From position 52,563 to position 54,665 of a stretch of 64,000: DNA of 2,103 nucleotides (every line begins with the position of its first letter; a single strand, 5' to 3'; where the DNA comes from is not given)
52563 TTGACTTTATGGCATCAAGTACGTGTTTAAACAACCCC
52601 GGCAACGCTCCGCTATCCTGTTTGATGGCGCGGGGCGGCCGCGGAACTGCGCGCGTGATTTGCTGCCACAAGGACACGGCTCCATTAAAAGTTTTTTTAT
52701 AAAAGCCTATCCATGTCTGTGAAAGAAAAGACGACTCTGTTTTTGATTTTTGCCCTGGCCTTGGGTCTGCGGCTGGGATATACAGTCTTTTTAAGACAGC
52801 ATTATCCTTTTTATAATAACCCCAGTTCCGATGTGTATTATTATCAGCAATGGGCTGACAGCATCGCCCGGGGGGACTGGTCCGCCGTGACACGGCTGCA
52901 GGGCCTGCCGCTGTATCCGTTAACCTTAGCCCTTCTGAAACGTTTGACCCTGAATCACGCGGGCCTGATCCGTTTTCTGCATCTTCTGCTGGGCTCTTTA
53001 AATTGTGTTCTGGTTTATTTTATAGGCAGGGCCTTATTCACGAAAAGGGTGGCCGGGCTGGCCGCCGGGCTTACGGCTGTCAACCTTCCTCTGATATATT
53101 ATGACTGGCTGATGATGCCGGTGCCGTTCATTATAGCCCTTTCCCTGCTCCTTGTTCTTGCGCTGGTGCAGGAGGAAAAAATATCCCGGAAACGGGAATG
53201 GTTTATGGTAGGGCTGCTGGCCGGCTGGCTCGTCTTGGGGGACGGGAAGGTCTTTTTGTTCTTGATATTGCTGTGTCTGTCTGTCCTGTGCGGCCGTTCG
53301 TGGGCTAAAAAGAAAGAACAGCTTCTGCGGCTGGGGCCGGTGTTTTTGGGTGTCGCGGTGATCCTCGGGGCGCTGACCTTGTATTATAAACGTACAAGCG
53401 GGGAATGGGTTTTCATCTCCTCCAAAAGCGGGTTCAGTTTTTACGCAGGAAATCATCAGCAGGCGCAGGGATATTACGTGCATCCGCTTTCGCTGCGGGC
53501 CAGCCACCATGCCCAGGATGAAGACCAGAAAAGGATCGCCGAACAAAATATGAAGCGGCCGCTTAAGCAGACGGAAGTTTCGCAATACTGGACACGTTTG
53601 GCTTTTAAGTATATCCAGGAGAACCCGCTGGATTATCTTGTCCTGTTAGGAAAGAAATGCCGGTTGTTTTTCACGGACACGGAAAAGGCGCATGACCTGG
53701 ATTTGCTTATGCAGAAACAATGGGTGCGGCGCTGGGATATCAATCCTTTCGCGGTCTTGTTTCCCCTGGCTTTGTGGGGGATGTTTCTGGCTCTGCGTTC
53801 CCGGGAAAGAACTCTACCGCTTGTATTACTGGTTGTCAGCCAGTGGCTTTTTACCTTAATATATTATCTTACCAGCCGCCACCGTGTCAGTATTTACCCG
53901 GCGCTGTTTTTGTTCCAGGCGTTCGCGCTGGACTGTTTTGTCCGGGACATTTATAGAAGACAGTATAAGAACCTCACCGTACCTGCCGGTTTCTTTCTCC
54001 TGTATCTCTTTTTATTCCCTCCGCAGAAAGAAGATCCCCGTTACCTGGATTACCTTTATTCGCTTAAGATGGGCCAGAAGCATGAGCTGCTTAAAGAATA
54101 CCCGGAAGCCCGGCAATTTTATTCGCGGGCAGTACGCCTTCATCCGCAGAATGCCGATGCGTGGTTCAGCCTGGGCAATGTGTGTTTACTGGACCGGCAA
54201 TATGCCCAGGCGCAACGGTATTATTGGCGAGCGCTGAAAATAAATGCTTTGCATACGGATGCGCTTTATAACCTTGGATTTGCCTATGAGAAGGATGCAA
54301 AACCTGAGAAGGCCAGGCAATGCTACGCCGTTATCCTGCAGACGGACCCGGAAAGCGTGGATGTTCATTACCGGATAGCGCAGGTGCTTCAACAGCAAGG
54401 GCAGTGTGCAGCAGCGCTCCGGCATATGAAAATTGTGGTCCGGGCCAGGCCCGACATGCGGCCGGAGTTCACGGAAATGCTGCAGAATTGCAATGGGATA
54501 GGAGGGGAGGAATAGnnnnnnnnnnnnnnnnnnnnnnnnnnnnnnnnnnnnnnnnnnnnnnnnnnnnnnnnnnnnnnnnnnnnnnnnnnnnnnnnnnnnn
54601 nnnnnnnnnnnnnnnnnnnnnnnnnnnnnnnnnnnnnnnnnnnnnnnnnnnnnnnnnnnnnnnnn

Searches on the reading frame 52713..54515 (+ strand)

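Call 85: search_protein_families(library=pfam, proteins=[window:52713-54515:+], max_evalue=0.0001)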
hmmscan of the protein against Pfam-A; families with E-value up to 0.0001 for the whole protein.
window:52713-54515:+ (600 aa): 12 families
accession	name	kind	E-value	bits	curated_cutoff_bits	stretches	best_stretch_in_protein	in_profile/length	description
PF13431.12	TPR_17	-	2.3e-16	59.1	24.4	1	469-501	1-33/34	Tetratricopeptide repeat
PF07719.23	TPR_2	-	4.5e-15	54.9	27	0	516-547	2-33/34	Tetratricopeptide repeat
PF00515.34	TPR_1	-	1.8e-14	53.2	27.8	1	481-511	1-31/34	Tetratricopeptide repeat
PF13414.12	TPR_11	-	6.3e-14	51.8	26.8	1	461-490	8-37/42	TPR repeat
PF14559.12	TPR_19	-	1e-11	45.4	25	0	531-586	7-61/68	Tetratricopeptide repeat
PF13428.12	TPR_14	-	1.3e-11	44.4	23.5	0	454-489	8-43/44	Tetratricopeptide repeat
PF13432.12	TPR_16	-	5.6e-11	43.1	32.7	0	462-500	12-50/65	Tetratricopeptide repeat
PF13174.12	TPR_6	-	9.6e-09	35.8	26.3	0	516-548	1-33/33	Tetratricopeptide repeat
PF13181.12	TPR_8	-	4.1e-08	33.2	25.7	0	481-511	1-31/34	Tetratricopeptide repeat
PF13424.12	TPR_12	-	5.6e-08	33.3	30.1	0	454-510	10-74/77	Tetratricopeptide repeat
PF23914.1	TPR_CcmH_CycH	-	2e-06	28.2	42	1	477-577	46-149/158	Cytochrome c-type biogenesis protein H TPR domain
PF13231.12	PMT_2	-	2.9e-06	28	26.1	1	66-208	4-147/160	Dolichyl-phosphate-mannose-protein mannosyltransferase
